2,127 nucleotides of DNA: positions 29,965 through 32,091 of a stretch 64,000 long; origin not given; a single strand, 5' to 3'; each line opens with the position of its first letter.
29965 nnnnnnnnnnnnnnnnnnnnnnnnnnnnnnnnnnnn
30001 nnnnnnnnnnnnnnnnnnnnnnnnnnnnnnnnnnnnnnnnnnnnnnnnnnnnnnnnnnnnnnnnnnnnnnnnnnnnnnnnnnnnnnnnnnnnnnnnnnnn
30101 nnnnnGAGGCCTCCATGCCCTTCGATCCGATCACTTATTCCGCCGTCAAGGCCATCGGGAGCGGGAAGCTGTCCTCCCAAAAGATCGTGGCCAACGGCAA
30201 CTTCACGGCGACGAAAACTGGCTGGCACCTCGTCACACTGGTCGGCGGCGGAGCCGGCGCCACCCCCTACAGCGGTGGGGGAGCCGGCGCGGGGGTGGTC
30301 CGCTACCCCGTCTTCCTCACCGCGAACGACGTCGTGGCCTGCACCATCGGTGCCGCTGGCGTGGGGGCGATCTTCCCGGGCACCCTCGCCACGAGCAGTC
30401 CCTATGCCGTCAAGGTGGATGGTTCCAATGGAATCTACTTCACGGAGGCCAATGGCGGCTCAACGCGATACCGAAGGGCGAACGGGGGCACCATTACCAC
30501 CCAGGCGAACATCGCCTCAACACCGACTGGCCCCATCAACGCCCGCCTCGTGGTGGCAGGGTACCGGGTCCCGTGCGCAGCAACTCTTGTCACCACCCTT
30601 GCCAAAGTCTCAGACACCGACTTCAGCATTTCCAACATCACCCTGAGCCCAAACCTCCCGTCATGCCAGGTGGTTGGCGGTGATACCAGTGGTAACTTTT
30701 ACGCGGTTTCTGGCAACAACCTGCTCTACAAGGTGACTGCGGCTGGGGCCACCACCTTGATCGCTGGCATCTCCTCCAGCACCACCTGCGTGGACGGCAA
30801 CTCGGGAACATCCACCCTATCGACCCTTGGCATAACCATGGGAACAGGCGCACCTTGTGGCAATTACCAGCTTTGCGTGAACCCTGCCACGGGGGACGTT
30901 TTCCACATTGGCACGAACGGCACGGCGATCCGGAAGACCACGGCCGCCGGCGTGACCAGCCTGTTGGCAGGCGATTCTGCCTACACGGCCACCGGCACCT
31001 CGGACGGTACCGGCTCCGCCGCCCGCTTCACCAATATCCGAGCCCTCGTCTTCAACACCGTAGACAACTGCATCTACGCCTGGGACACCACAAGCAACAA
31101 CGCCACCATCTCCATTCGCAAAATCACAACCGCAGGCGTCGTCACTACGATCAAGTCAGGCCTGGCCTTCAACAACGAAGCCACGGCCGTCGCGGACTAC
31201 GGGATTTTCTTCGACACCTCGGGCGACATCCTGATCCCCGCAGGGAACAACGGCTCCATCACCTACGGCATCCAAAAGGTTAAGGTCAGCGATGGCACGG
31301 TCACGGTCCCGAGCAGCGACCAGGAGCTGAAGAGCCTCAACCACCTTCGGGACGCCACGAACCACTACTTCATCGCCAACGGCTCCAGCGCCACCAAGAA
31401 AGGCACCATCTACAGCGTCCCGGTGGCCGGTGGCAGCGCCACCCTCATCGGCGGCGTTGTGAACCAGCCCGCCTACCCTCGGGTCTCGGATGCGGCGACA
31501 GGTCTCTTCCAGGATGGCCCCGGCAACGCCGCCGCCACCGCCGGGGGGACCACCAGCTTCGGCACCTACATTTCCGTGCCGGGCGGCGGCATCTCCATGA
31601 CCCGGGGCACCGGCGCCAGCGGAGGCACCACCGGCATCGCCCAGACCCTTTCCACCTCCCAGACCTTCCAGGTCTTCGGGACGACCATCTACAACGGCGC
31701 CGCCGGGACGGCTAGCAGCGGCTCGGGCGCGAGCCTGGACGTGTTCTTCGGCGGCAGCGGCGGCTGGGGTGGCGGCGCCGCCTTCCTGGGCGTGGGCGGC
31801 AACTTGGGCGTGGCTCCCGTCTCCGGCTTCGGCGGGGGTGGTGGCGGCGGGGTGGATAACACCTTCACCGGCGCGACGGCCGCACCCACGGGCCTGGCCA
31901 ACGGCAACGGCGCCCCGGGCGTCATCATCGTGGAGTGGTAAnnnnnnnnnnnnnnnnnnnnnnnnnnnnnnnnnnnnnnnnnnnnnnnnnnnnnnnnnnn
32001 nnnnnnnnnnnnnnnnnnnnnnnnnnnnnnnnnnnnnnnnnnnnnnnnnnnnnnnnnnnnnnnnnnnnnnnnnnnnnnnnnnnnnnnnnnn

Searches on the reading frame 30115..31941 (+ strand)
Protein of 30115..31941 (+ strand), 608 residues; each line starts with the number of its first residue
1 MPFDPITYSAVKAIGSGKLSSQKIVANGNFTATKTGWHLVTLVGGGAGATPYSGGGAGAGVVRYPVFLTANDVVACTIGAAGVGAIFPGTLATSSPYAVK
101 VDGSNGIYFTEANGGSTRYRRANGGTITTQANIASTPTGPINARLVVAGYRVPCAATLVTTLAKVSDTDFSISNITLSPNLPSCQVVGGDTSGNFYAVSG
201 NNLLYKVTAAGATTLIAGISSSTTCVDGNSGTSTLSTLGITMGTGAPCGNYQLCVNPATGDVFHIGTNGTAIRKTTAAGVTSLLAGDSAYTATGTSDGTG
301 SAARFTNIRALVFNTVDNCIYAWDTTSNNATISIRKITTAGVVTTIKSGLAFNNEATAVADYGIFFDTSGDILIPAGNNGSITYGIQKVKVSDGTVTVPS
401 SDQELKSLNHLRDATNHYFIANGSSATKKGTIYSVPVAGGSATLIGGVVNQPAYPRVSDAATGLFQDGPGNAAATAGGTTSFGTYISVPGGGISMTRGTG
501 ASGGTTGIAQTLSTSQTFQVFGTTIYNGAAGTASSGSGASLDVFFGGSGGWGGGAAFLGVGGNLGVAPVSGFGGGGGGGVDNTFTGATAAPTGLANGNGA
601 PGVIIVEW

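Call 11: search_protein_families(library=pfam, proteins=[window:30115-31941:+])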
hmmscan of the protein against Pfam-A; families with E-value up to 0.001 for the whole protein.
window:30115-31941:+ (608 aa): 0 families

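Call 13: search_protein_families(library=phrogs, proteins=[window:30115-31941:+])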
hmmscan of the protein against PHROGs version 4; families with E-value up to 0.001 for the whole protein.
window:30115-31941:+ (608 aa): 1 family
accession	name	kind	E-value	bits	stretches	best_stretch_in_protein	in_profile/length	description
phrog_863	-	tail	1.3e-06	28.6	1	471-608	481-603/690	tail fiber assembly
